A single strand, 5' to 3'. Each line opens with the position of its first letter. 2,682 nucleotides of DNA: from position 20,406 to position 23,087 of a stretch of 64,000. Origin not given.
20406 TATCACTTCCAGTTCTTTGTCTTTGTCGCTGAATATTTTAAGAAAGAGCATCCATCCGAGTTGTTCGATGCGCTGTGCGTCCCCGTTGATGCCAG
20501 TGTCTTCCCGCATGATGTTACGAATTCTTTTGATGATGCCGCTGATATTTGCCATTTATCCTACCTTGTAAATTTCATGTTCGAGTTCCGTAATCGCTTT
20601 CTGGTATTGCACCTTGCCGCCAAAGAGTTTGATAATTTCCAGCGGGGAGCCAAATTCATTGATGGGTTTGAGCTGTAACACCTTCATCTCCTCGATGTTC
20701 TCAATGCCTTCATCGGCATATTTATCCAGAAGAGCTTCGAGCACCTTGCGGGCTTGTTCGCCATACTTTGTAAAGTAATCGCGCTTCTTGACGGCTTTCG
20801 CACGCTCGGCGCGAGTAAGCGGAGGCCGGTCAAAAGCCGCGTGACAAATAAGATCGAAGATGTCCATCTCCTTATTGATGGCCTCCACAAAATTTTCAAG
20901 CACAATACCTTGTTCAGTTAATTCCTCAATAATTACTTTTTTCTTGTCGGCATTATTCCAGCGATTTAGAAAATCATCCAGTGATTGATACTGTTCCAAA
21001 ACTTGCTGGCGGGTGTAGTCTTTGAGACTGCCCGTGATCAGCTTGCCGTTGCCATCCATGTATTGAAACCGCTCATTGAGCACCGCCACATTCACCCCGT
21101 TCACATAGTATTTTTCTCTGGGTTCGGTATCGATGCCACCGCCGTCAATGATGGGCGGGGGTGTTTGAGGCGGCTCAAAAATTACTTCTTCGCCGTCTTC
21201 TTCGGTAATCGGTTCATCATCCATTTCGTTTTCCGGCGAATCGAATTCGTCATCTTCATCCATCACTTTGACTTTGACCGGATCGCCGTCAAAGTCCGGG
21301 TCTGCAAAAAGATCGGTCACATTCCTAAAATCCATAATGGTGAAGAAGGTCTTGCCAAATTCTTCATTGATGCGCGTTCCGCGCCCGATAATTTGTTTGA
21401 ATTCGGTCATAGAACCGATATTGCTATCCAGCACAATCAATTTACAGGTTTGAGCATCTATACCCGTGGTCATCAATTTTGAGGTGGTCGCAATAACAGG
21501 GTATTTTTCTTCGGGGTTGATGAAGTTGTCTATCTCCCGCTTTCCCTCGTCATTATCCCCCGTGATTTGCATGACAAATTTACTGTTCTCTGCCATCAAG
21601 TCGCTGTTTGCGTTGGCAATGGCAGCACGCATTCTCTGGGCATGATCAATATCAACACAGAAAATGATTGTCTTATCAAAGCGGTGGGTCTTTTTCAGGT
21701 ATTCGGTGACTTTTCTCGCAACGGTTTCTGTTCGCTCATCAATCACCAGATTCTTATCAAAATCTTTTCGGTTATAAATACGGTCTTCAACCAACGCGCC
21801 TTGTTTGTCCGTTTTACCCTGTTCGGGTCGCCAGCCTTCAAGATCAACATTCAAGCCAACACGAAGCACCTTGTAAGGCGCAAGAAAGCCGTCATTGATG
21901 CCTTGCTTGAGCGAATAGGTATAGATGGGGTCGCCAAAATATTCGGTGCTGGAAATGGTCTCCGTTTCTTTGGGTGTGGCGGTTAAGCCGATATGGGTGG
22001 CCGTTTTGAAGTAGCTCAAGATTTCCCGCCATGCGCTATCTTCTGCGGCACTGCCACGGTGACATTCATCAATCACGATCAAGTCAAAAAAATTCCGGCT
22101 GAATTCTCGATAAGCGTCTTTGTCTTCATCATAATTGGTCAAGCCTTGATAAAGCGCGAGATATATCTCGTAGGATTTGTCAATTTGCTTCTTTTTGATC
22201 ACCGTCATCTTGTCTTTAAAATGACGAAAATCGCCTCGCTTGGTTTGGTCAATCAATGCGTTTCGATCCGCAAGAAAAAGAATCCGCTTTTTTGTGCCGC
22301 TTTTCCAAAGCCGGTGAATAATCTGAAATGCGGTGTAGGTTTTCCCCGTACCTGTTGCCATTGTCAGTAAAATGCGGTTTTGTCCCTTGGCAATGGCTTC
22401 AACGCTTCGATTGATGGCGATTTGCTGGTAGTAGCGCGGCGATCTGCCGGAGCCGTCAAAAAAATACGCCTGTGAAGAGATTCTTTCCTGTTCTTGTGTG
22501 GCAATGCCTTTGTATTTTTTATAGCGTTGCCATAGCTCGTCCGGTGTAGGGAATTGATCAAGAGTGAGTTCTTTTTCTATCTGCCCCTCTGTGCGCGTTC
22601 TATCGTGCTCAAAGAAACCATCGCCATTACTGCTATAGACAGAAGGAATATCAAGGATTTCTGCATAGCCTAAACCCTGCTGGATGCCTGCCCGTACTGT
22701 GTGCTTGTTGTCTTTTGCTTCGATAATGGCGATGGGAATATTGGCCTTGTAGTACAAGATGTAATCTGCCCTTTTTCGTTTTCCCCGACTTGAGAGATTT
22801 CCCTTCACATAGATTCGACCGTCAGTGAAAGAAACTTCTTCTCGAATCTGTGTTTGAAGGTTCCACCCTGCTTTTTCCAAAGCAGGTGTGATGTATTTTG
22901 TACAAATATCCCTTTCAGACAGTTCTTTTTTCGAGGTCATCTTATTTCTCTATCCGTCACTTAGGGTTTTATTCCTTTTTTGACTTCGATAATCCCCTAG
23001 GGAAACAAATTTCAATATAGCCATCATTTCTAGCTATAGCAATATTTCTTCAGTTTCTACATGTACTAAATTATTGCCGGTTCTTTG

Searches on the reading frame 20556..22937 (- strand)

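Call 71: search_protein_families(library=padloc, proteins=[window:20556-22937:-], max_evalue=0.00001)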
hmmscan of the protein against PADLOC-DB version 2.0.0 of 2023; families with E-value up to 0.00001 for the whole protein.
window:20556-22937:- (793 aa): 16 families
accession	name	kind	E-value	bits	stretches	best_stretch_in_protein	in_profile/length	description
PDLC03049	REase_I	-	0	1195.1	1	2-792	5-802/807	Type I restriction enzyme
PDLC03050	REase_I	-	2.4e-64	215.1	1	608-792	29-214/219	Type I restriction enzyme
PDLC03042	REase_I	-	5.1e-44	148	1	136-545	413-852/1170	Type I restriction enzyme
PDLC03047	REase_I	-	1e-31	107.6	1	19-546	210-731/1107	Type I restriction enzyme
PDLC02707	PbeA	-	1.3e-24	84.8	1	153-538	239-630/672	PbeA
PDLC02704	PbeA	-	1.9e-18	64.3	2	286-537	386-643/682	PbeA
PDLC03658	mREase_IV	-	1.5e-14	50.8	1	172-537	227-557/953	Type IV methyl-directed restriction enzyme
PDLC03659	mREase_IV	-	1.7e-13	47.4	1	177-537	230-565/945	Type IV methyl-directed restriction enzyme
PDLC02705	PbeA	-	2.1e-12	44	1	139-538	223-633/691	PbeA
PDLC03045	REase_I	-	3.4e-12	43.2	1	193-388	291-499/995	Type I restriction enzyme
PDLC02706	PbeA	-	1.3e-11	41.8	1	151-356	256-472/722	PbeA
PDLC03048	REase_I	-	1.4e-11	41.3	1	182-434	265-518/976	Type I restriction enzyme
PDLC03597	REase_MTase_IIG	-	1.6e-10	37.2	1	164-233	165-234/1646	Type IIG restriction enzyme-methyltransferase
PDLC02703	PbeA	-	1.1e-09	35.5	1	177-540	253-616/626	PbeA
PDLC01439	typeIV_DinG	-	1.8e-06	24.9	0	166-272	15-103/575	CAS-IV-A; associated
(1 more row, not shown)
